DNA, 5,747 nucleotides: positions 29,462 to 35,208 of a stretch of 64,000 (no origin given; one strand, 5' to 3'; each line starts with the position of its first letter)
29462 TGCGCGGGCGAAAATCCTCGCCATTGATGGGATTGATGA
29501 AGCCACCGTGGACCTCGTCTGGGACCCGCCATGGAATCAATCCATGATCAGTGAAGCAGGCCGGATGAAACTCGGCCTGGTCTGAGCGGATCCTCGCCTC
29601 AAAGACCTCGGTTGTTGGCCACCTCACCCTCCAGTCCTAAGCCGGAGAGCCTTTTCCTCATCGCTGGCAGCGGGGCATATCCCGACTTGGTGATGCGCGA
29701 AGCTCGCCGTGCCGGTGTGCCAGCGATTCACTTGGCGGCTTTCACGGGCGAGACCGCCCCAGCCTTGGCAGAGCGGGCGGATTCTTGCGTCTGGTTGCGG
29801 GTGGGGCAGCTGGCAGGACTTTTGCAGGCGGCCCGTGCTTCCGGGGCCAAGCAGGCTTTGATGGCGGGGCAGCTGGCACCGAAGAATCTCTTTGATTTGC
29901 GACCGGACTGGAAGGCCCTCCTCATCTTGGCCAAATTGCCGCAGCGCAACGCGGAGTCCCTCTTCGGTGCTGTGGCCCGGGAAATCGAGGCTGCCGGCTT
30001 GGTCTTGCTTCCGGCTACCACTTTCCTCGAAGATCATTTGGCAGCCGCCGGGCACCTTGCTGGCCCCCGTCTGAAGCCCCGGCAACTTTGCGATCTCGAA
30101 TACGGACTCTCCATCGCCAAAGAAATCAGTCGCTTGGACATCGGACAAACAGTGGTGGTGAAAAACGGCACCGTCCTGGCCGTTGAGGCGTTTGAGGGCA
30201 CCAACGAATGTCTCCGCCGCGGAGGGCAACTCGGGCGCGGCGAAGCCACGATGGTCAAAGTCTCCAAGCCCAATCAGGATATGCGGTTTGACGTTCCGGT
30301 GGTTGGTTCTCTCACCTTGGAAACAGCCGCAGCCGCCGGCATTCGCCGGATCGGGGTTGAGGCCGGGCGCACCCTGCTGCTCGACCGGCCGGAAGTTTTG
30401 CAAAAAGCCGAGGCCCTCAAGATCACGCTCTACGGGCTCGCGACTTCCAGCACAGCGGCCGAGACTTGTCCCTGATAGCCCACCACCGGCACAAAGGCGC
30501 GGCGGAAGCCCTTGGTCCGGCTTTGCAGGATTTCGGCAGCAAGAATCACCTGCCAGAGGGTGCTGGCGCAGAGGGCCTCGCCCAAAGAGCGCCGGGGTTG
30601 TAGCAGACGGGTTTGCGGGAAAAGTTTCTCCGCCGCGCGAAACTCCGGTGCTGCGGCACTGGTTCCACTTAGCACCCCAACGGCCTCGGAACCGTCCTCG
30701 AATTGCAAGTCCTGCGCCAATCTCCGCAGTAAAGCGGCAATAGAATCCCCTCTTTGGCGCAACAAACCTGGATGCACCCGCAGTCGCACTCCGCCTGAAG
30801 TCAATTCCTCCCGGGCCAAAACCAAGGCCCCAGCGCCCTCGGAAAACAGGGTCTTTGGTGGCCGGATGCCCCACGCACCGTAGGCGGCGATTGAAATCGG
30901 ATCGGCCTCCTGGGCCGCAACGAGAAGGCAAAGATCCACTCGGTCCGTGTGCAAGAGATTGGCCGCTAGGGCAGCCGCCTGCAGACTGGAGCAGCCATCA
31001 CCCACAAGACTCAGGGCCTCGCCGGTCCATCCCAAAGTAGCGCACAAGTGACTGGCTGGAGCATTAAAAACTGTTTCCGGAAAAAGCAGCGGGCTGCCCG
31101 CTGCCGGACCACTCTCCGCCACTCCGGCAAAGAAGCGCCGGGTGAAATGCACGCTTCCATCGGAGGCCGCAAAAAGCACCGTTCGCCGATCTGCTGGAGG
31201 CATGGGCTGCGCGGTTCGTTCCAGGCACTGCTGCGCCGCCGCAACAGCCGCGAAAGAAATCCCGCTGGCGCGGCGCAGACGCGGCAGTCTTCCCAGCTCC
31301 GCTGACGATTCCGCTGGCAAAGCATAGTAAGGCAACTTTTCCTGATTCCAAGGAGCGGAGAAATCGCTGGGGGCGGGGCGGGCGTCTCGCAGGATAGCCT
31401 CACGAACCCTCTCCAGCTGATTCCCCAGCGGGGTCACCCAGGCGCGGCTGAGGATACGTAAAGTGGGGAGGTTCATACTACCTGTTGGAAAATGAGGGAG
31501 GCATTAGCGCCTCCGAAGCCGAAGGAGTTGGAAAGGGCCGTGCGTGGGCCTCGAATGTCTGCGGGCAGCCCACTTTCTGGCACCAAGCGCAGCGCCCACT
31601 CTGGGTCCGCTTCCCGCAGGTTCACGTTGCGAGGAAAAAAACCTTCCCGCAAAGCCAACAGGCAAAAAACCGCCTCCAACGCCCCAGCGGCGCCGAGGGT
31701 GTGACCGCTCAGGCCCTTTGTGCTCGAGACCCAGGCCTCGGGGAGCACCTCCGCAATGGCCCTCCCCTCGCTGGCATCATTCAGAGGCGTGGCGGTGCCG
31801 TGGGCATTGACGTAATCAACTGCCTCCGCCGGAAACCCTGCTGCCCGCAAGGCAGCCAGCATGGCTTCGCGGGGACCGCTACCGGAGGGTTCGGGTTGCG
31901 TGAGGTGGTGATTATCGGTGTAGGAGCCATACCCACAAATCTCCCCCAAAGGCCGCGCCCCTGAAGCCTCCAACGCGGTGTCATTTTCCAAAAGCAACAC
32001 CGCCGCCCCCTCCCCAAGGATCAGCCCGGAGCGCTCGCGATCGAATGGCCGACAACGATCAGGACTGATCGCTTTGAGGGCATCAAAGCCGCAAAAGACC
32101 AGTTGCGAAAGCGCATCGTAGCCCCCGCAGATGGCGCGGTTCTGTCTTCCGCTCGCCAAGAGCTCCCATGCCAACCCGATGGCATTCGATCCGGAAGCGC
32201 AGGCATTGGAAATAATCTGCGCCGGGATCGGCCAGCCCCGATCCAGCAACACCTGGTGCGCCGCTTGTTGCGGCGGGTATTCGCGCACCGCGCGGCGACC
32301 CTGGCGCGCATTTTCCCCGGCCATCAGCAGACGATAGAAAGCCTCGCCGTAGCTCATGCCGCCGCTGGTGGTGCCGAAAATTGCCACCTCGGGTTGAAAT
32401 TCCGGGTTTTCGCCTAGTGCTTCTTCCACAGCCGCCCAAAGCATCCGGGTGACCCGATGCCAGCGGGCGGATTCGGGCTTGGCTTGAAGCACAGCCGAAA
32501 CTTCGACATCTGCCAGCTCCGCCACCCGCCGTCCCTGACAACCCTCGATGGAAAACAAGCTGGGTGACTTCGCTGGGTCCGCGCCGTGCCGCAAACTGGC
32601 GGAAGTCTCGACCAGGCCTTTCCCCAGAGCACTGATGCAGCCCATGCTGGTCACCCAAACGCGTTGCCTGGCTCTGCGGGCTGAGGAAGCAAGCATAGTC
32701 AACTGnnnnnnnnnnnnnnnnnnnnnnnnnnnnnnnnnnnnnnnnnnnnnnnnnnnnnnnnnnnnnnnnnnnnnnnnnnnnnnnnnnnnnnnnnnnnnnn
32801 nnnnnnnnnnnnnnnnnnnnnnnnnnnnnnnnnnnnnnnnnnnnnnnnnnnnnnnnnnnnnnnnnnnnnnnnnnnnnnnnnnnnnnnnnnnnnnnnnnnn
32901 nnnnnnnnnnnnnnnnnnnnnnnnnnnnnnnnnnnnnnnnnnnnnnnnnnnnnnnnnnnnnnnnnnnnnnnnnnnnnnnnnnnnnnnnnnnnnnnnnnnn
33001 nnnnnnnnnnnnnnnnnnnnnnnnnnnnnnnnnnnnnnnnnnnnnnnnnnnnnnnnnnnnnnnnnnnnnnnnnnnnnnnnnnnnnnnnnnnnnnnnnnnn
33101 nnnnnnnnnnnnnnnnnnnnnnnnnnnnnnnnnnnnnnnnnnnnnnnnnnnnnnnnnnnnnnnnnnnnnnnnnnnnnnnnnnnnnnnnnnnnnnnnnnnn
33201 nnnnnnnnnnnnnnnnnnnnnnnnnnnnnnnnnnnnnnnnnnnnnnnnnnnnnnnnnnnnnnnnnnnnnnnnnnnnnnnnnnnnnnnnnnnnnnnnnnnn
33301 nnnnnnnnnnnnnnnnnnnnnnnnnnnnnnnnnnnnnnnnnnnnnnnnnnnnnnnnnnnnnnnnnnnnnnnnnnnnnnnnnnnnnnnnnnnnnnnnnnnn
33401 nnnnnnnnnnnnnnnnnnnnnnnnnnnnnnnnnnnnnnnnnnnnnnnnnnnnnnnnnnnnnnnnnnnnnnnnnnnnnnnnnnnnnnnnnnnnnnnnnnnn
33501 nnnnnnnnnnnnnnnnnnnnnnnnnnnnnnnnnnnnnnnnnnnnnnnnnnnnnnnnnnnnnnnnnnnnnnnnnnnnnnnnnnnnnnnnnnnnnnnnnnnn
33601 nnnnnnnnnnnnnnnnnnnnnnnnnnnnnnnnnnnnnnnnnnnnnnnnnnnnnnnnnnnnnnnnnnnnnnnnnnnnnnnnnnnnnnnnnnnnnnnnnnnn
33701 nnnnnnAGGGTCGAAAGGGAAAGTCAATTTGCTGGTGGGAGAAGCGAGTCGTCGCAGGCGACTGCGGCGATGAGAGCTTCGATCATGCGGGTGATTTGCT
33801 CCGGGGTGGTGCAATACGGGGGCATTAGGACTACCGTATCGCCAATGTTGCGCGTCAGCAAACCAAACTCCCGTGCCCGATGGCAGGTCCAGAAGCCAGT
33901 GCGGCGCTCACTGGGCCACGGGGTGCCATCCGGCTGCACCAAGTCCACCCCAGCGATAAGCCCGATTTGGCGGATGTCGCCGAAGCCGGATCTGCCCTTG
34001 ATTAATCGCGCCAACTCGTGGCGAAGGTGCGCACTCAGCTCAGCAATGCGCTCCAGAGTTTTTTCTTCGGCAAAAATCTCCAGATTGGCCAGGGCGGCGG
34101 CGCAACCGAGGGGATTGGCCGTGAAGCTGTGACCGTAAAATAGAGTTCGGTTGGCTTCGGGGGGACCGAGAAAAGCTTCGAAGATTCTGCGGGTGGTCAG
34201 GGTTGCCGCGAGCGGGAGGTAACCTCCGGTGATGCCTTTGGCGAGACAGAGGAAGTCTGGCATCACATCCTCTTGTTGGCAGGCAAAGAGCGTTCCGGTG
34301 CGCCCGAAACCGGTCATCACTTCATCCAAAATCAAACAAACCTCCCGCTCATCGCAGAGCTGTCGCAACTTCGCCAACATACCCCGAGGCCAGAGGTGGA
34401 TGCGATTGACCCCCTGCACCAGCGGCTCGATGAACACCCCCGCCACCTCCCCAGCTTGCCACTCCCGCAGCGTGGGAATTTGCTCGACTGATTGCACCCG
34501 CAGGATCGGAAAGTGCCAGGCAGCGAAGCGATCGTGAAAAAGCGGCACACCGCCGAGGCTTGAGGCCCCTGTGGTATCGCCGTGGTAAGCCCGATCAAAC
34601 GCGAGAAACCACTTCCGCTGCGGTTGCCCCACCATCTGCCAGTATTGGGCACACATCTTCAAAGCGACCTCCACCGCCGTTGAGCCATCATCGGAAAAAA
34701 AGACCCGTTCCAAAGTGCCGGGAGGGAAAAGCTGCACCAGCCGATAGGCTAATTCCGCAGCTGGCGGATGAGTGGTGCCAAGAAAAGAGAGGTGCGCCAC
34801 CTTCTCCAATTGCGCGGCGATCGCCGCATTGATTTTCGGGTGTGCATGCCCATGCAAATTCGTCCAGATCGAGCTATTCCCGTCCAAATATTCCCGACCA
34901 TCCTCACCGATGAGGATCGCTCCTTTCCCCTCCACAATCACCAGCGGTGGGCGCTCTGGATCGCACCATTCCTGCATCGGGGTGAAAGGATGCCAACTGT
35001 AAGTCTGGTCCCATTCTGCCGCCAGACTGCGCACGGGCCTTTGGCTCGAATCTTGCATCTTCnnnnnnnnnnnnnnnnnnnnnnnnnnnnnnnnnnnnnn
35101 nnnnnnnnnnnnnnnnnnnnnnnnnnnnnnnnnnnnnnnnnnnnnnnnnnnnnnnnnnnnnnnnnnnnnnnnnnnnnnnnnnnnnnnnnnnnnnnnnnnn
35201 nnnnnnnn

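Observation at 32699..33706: Apparent one-component ECF sigma - TM - anti-sigma-like fusion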

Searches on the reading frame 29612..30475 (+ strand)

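Call 38: search_protein_families(library=pfam, proteins=[window:29612-30475:+], max_evalue=0.01)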
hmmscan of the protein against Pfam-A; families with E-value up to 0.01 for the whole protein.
window:29612-30475:+ (287 aa): 2 families
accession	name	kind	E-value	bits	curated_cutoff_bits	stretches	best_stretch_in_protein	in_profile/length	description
PF06230.17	LpxI_C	-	1.1e-44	151.8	25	1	146-273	2-130/131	LpxI C-terminal domain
PF17930.7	LpxI_N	-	4.1e-27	95.1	25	1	15-141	3-128/129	LpxI N-terminal domain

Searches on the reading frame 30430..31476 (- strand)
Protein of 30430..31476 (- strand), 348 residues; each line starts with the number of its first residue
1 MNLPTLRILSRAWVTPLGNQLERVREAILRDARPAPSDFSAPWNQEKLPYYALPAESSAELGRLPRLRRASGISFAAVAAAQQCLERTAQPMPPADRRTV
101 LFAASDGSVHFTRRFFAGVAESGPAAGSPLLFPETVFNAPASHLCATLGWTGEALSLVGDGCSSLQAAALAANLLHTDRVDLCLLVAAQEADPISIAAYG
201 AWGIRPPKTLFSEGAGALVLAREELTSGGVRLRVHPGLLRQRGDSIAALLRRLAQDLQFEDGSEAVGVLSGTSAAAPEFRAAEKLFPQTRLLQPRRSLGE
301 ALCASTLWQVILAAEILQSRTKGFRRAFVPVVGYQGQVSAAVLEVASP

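Call 38: search_protein_families(library=pfam, proteins=[window:30430-31476:-], max_evalue=0.01)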
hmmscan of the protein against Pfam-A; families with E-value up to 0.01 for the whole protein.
window:30430-31476:- (348 aa): 2 families
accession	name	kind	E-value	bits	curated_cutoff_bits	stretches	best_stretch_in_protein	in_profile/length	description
PF13723.12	Ketoacyl-synt_2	-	2.3e-05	24.5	25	1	59-193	17-143/223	Beta-ketoacyl synthase, N-terminal domain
PF00109.32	ketoacyl-synt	-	0.00012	22.3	20.8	1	76-223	92-249/252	Beta-ketoacyl synthase, N-terminal domain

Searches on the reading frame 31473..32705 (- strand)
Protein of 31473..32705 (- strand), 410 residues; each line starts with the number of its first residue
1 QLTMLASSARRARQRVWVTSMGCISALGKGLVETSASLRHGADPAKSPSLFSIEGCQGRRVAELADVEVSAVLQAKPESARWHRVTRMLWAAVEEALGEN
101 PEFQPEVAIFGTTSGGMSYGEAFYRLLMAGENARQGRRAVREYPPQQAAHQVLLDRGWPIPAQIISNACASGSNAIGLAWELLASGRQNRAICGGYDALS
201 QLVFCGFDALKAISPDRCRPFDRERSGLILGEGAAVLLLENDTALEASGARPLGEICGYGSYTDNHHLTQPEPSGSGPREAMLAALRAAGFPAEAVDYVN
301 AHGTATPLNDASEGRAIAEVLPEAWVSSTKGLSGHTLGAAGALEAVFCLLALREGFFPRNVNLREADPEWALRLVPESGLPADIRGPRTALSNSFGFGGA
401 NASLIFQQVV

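Call 38: search_protein_families(library=pfam, proteins=[window:31473-32705:-], max_evalue=0.01)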
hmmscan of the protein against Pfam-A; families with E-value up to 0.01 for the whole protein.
window:31473-32705:- (410 aa): 3 families
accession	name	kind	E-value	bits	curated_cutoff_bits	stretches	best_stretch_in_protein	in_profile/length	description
PF02801.28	Ketoacyl-synt_C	-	1.1e-30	106.5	20.8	1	253-363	1-118/119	Beta-ketoacyl synthase, C-terminal domain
PF00109.32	ketoacyl-synt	-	7.5e-23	81.9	20.8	1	14-242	2-249/252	Beta-ketoacyl synthase, N-terminal domain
PF00108.29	Thiolase_N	-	2.2e-06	27.7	26.4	1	147-202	61-118/260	Thiolase, N-terminal domain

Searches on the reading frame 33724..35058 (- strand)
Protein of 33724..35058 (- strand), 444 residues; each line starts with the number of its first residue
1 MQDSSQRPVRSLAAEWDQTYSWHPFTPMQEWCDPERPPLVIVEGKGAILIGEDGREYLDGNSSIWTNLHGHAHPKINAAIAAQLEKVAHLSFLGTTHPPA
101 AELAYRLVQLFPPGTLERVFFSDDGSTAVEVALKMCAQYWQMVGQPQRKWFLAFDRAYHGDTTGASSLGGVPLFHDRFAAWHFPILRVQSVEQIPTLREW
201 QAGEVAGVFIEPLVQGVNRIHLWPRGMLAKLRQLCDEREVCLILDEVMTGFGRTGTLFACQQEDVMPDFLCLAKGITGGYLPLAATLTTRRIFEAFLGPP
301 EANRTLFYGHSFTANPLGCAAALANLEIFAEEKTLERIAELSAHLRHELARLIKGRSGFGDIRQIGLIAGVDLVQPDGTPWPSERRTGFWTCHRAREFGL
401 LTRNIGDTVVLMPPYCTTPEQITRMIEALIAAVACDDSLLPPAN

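Call 38: search_protein_families(library=pfam, proteins=[window:33724-35058:-], max_evalue=0.01)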
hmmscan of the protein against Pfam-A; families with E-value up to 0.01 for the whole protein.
window:33724-35058:- (444 aa): 1 family
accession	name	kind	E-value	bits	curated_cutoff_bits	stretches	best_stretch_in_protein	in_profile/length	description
PF00202.27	Aminotran_3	-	1.6e-91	307.4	30.5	1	37-432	9-402/403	Aminotransferase class-III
